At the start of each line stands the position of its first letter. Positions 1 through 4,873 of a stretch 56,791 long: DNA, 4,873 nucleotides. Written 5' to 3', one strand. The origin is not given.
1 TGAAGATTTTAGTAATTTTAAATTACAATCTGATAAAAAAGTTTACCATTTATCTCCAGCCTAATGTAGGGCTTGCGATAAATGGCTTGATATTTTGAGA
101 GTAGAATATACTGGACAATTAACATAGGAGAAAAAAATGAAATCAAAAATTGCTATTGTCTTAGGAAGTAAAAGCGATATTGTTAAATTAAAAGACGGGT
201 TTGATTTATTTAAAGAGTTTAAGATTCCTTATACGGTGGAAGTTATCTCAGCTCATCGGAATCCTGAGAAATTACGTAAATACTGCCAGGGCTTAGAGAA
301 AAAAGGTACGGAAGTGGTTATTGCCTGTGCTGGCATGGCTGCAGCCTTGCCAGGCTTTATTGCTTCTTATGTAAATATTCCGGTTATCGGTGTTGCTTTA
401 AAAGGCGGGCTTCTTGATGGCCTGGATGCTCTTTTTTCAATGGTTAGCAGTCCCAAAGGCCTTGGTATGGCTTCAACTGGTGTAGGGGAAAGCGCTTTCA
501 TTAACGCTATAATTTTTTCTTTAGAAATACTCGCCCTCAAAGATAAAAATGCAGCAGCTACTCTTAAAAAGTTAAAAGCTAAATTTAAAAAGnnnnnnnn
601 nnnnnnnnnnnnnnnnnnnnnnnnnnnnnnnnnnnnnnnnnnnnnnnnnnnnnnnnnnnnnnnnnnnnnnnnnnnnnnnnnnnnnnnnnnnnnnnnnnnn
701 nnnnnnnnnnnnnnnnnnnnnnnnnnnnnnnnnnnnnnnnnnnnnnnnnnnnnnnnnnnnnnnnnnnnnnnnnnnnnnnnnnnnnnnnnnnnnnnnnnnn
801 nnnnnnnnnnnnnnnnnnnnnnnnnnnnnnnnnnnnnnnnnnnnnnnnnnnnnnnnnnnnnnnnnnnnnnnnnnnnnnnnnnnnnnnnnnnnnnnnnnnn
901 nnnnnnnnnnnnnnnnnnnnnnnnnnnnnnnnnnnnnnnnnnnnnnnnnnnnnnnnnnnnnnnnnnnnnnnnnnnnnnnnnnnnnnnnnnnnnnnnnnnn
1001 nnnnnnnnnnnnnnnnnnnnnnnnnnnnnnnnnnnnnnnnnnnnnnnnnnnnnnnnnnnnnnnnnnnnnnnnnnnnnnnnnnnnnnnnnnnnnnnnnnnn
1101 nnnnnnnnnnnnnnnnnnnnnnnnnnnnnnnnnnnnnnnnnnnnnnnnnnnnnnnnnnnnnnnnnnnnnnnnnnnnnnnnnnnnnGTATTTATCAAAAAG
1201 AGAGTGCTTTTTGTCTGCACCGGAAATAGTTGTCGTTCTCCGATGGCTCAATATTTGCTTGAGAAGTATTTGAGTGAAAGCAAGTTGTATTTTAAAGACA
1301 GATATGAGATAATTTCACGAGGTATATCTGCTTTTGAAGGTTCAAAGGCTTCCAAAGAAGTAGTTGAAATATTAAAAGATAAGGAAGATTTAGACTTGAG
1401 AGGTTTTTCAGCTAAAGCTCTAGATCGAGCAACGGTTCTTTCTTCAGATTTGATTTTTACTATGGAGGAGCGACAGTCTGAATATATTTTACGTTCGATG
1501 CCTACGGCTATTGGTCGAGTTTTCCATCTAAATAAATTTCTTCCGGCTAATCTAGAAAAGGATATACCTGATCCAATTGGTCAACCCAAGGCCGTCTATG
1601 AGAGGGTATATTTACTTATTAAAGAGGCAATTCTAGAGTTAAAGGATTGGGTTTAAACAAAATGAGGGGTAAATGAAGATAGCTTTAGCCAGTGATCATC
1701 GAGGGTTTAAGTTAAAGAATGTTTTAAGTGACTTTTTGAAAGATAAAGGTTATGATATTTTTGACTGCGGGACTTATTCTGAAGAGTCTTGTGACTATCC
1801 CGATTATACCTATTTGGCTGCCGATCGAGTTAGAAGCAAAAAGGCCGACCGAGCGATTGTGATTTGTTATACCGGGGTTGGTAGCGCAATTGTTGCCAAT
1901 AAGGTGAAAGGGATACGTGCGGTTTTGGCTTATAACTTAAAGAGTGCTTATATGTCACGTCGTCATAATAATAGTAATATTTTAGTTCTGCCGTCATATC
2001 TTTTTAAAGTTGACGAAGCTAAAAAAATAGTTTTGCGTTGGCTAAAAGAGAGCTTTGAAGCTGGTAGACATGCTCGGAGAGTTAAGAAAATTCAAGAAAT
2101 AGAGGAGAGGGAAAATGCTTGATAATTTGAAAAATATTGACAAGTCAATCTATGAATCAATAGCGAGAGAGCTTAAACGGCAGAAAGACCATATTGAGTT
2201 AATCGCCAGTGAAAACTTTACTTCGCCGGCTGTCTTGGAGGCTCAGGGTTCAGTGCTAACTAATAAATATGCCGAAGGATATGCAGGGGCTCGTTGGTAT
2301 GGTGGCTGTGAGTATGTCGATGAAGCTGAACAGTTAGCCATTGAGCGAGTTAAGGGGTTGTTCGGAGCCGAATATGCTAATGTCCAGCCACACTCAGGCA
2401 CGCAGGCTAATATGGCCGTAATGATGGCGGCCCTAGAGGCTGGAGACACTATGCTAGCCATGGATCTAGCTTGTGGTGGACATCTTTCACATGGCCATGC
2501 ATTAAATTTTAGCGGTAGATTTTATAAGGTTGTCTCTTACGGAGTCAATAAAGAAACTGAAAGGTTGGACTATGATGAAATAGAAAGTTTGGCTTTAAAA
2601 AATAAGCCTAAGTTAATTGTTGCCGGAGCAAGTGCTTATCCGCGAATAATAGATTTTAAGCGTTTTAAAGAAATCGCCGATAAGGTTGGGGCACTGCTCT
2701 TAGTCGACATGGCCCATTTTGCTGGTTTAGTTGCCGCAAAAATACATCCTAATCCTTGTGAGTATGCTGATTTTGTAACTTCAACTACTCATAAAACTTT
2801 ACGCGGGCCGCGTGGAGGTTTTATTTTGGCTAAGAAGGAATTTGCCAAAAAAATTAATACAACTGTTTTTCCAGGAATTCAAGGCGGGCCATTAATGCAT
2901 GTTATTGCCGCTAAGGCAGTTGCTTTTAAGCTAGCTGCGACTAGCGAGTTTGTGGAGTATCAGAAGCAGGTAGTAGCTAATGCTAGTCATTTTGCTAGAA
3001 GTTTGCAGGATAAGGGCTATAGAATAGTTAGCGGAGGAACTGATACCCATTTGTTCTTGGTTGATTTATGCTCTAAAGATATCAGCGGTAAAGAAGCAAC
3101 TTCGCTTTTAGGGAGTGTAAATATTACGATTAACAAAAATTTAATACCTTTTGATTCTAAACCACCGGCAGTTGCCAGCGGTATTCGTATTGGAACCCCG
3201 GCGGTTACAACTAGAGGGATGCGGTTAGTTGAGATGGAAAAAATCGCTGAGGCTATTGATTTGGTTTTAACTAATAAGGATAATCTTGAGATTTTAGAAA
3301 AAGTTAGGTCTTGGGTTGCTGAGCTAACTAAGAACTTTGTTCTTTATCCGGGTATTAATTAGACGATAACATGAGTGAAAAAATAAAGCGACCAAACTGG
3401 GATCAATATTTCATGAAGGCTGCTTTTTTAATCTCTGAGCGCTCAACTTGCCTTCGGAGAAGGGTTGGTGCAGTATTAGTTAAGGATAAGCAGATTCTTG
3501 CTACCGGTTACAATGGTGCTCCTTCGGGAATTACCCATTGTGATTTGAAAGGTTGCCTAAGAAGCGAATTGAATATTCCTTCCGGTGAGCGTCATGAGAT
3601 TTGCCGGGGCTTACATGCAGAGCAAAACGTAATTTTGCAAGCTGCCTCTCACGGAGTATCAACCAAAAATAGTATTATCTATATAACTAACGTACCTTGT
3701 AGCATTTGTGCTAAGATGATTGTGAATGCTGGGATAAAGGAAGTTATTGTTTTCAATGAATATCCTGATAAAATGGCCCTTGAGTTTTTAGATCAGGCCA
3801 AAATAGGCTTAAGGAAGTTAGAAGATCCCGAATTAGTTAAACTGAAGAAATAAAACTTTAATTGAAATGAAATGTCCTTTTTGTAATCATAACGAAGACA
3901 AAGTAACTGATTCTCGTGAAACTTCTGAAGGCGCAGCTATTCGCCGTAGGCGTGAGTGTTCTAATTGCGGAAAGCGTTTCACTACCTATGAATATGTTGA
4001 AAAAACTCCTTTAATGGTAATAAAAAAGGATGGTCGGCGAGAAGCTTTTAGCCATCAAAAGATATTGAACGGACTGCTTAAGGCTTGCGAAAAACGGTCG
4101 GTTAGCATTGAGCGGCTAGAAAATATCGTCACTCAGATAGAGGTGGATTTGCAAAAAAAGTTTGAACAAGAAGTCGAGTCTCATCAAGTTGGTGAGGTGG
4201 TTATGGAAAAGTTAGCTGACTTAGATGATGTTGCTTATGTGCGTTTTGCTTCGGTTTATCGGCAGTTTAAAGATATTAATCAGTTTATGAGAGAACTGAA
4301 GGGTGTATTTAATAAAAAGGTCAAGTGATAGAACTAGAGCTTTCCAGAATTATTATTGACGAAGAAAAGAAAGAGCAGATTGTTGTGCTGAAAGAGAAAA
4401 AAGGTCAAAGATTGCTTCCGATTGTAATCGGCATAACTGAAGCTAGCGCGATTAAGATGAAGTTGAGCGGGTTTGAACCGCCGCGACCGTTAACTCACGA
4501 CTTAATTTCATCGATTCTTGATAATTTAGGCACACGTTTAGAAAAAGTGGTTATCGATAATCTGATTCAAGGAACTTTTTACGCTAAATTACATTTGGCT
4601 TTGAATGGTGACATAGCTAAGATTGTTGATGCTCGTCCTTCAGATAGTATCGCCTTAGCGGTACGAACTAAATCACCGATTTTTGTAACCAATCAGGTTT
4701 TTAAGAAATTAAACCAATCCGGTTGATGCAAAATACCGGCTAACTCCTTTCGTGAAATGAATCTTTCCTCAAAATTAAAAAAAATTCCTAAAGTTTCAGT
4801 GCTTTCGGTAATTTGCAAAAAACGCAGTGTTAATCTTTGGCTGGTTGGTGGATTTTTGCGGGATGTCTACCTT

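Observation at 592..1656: TsaC/YrdC domain fused to an LMW protein phosphatase (YwlE-like) in conserved ywlC-ywlE-rpiB-glyA synteny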

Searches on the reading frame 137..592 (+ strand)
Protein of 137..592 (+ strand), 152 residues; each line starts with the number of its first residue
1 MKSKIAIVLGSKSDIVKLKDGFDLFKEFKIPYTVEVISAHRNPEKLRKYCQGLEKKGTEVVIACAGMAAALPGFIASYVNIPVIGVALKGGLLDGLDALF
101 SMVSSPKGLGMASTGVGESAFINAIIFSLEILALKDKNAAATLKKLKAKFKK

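Call 3: search_protein_families(library=pfam, proteins=[window:137-592:+], max_evalue=0.001)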
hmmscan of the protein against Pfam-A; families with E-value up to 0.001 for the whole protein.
window:137-592:+ (152 aa): 1 family
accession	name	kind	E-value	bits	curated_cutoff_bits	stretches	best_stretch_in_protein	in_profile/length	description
PF00731.26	AIRC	-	2.5e-43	147.6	30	1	4-151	1-146/148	AIR carboxylase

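Call 4: search_protein_families(library=ncbifam, proteins=[window:137-592:+], max_evalue=0.001)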
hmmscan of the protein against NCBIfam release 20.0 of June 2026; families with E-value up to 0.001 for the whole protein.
window:137-592:+ (152 aa): 2 families
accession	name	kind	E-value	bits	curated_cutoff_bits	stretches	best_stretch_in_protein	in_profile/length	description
TIGR01162.1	purE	equivalog_domain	1e-40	138.8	149.6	1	5-150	1-144/156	5-(carboxyamino)imidazole ribonucleotide mutase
NF033503.1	LarB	equivalog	3.6e-08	33.3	175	1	56-105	131-183/209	nickel pincer cofactor biosynthesis protein LarB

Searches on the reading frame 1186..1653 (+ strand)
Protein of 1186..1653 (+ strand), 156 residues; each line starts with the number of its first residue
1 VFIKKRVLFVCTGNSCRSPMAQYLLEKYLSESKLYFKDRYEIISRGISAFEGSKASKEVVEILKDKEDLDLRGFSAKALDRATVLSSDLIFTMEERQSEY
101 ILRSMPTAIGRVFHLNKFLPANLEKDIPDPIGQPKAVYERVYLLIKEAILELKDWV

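Call 21: search_solved_structures(query=window:1186-1653:+, max_evalue=0.001, show_alignments=5)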
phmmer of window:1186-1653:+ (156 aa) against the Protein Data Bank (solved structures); distinct sequences matched with E-value up to 0.001: 42.
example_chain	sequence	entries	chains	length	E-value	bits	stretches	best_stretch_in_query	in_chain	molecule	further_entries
4egs_A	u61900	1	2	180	3.2e-20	75.8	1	5-141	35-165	Ribose 5-phosphate isomerase RpiB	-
2fek_A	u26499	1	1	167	2.2e-13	53.6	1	6-148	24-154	Low molecular weight protein-tyrosine-phosphatase wzb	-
4pic_A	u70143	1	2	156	2.3e-13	53.6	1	6-140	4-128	Arginine phosphatase Ywle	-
2cwd_A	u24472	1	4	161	2.3e-12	50.3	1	6-119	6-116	low molecular weight phosphotyrosine protein phosphatase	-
7dhd_A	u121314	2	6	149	7.1e-12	48.7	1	6-149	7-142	Protein-tyrosine-phosphatase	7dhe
2wmy_A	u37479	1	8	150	2.5e-11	47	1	6-148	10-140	PUTATIVE ACID PHOSPHATASE WZB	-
2wja_A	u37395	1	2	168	3.5e-11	46.5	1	6-148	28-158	PUTATIVE ACID PHOSPHATASE WZB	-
2gi4_A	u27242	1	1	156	4.3e-11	46.2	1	5-132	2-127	possible phosphotyrosine protein phosphatase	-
1zgg_A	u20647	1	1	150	1.1e-10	44.8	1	7-150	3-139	Putative low molecular weight protein-tyrosine-phosphatase ywlE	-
4kk3_A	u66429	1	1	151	1.2e-10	44.8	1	7-150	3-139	Low molecular weight protein-tyrosine-phosphatase YwlE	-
7dhf_A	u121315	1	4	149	1.3e-10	44.6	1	6-149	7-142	Protein-tyrosine-phosphatase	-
4eti_A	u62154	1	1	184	1.8e-10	44.2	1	7-150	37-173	Low molecular weight protein-tyrosine-phosphatase ywlE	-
4d74_A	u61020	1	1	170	8.6e-10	42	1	6-148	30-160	PROTEIN-TYROSINE-PHOSPHATASE AMSI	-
4kk4_A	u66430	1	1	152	3e-09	40.2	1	7-150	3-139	Low molecular weight protein-tyrosine-phosphatase YwlE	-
4etn_A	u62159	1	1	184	4.7e-09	39.6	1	7-150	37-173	Low molecular weight protein-tyrosine-phosphatase ywlE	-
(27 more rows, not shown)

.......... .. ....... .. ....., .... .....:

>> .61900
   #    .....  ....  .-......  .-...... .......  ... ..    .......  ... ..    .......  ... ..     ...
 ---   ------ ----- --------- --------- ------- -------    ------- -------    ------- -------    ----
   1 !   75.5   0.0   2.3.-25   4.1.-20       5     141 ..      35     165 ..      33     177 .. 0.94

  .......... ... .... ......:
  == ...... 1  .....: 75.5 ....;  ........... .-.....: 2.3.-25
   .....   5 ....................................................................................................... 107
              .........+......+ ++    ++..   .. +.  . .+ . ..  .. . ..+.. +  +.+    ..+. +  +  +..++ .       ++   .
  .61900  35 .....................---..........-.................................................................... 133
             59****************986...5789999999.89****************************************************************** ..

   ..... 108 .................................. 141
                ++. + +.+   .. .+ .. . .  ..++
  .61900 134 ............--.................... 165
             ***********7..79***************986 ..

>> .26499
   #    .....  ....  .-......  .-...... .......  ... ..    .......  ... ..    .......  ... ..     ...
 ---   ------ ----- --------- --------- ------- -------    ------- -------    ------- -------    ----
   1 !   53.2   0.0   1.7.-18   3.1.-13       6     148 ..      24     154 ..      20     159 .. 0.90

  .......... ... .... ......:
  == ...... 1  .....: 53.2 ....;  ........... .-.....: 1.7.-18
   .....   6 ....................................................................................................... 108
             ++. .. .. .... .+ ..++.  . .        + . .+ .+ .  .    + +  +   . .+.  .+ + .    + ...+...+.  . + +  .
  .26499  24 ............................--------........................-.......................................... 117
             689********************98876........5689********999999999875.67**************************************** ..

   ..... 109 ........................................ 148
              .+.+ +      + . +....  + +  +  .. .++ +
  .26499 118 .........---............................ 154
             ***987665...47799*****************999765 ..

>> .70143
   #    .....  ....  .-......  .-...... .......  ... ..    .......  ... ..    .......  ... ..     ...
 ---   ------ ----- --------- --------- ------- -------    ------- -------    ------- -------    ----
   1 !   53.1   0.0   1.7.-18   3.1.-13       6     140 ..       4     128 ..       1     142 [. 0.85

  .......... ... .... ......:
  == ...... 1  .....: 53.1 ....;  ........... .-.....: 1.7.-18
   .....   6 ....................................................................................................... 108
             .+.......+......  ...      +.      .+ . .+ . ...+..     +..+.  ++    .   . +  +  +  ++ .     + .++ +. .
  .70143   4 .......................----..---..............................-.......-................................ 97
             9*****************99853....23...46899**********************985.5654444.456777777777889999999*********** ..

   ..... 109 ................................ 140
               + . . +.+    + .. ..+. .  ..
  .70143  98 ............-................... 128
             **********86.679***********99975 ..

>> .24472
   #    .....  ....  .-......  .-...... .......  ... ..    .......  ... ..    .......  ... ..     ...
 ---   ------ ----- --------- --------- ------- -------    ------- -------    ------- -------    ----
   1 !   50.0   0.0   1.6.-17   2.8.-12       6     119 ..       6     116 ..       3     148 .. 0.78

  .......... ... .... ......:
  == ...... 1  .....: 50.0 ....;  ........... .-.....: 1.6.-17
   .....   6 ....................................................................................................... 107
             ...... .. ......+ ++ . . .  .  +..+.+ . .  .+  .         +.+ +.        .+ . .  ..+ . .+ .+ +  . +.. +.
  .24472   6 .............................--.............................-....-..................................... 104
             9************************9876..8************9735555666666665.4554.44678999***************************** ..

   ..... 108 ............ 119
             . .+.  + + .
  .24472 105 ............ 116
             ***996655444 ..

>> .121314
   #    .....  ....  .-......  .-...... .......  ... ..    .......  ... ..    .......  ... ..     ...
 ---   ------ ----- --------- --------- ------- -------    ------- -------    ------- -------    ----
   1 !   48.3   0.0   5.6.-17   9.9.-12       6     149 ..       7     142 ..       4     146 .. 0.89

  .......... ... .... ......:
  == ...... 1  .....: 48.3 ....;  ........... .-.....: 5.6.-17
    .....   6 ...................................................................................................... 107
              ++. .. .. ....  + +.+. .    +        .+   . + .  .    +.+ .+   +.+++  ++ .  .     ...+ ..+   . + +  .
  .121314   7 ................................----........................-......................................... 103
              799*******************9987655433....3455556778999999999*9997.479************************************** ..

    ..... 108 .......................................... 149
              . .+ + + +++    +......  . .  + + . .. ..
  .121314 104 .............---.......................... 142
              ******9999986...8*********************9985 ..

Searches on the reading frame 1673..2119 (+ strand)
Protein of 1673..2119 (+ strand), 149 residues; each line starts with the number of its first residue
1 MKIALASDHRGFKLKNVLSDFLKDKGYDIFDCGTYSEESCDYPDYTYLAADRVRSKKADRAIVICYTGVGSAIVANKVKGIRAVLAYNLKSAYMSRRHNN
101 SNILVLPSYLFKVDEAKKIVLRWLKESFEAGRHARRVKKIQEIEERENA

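Call 3: search_protein_families(library=pfam, proteins=[window:1673-2119:+], max_evalue=0.001)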
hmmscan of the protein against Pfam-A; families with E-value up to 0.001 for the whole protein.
window:1673-2119:+ (149 aa): 1 family
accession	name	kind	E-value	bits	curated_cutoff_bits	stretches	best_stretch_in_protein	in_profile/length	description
PF02502.23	LacAB_rpiB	-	2.2e-51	173.9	24.7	1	3-140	1-138/138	Ribose/Galactose Isomerase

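Call 4: search_protein_families(library=ncbifam, proteins=[window:1673-2119:+], max_evalue=0.001)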
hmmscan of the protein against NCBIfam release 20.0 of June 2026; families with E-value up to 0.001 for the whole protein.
window:1673-2119:+ (149 aa): 12 families
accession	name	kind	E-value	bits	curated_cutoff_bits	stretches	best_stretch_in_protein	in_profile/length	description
NF004051.0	PRK05571.1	subfamily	4.9e-50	169.2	135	1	1-145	2-147/149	ribose-5-phosphate isomerase B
TIGR00689.1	rpiB_lacA_lacB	subfamily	2.6e-49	166.9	88.3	1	3-145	1-144/145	RpiB/LacA/LacB family sugar-phosphate isomerase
TIGR01120.1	rpiB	equivalog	1.2e-45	155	138.65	1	2-144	1-143/143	ribose 5-phosphate isomerase B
TIGR02133.1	RPI_actino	equivalog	2.1e-40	138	168.2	1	1-144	1-146/148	ribose-5-phosphate isomerase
NF006380.0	PRK08621.1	equivalog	3.1e-30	105.4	164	1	1-140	1-138/142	galactose-6-phosphate isomerase subunit LacA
NF006381.0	PRK08622.1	equivalog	1.1e-29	103.4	234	1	1-147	1-148/171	galactose-6-phosphate isomerase subunit LacB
NF051858.1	EryPhIsonDerIRhiz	equivalog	1.4e-24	86.9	240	1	1-145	1-148/150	D-erythrulose-4-phosphate isomerase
TIGR01118.1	lacA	equivalog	4.6e-24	85.1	181.1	1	1-140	1-138/141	galactose-6-phosphate isomerase subunit LacA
NF009258.0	PRK12615.1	equivalog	5e-22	78.6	325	1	1-107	1-107/171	galactose-6-phosphate isomerase subunit LacB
NF009257.0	PRK12613.1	equivalog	5.2e-22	78.5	243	1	1-140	1-137/141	galactose-6-phosphate isomerase subunit LacA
TIGR01119.1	lacB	equivalog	1.2e-21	77.1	312.55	1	1-132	1-132/171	galactose-6-phosphate isomerase subunit LacB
NF006753.0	PRK09273.1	equivalog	2.5e-08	33.5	137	1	1-107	1-113/211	hypothetical protein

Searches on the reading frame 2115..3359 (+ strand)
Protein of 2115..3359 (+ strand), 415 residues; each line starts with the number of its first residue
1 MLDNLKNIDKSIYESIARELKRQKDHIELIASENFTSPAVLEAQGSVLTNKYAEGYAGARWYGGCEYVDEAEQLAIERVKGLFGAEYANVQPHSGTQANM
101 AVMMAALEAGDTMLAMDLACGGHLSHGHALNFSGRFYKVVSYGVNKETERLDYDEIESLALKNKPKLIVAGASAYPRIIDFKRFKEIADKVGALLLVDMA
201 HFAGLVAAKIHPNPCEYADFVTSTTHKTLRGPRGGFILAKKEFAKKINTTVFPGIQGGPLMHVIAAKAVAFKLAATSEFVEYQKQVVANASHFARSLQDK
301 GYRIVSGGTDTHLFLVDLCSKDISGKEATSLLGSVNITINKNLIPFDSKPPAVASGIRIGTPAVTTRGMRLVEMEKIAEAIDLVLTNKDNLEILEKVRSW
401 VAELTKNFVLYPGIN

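Call 3: search_protein_families(library=pfam, proteins=[window:2115-3359:+], max_evalue=0.001)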
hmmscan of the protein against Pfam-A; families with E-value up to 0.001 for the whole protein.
window:2115-3359:+ (415 aa): 5 families
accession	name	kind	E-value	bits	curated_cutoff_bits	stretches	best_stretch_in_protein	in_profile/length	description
PF00464.25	SHMT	-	2.6e-163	543.7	27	1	5-381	1-399/399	Serine hydroxymethyltransferase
PF00155.27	Aminotran_1_2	-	1.1e-10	41.8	19.7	1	59-368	35-353/361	Aminotransferase class I and II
PF01212.27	Beta_elim_lyase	-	4.6e-06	26.6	27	1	77-305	39-273/288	Beta-eliminating lyase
PF00266.25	Aminotran_5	-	1.3e-05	24.8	21.5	1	74-250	47-224/371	Aminotransferase class-V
PF01053.26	Cys_Met_Meta_PP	-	0.00065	18.8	27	1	78-231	60-202/381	Cys/Met metabolism PLP-dependent enzyme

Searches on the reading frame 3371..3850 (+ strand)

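Call 3: search_protein_families(library=pfam, proteins=[window:3371-3850:+], max_evalue=0.001)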
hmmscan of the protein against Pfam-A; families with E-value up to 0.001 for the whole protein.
window:3371-3850:+ (160 aa): 3 families
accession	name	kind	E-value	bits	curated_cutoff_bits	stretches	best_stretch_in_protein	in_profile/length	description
PF00383.29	dCMP_cyt_deam_1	-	3.7e-25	88.2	25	1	9-127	2-100/102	Cytidine and deoxycytidylate deaminase zinc-binding region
PF14437.12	MafB19-deam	-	4.3e-21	75.8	27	1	9-134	2-106/142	MafB19-like deaminase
PF18771.7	APOBEC3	-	0.00029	21.4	27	1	81-152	31-108/137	APOBEC3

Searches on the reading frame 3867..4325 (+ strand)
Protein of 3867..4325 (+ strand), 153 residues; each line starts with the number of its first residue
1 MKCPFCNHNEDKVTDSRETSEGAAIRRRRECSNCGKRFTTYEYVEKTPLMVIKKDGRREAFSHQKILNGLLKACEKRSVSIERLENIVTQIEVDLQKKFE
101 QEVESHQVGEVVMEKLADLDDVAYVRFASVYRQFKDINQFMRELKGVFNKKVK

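Call 3: search_protein_families(library=pfam, proteins=[window:3867-4325:+], max_evalue=0.001)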
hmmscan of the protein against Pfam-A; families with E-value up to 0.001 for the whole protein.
window:3867-4325:+ (153 aa): 2 families
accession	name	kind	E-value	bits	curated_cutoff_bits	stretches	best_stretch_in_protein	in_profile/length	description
PF03477.21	ATP-cone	-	5.7e-25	88.1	25.8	1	50-136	2-87/88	ATP cone domain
PF22811.2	Zn_ribbon_NrdR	-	6e-22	77.7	27.2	1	1-42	1-42/42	Transcriptional repressor NrdR-like, N-terminal domain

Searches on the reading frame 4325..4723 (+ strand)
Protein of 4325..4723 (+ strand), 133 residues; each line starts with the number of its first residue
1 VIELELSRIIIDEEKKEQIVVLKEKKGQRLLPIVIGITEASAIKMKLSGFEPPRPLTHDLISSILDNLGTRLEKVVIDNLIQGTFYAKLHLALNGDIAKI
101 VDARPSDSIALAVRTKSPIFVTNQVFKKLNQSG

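Call 3: search_protein_families(library=pfam, proteins=[window:4325-4723:+], max_evalue=0.001)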
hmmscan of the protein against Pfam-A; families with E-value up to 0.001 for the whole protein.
window:4325-4723:+ (133 aa): 1 family
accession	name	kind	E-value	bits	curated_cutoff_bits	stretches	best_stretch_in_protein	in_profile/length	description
PF02577.19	BFN_dom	-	8.9e-39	132.2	27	1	20-129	1-107/112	Bifunctional nuclease domain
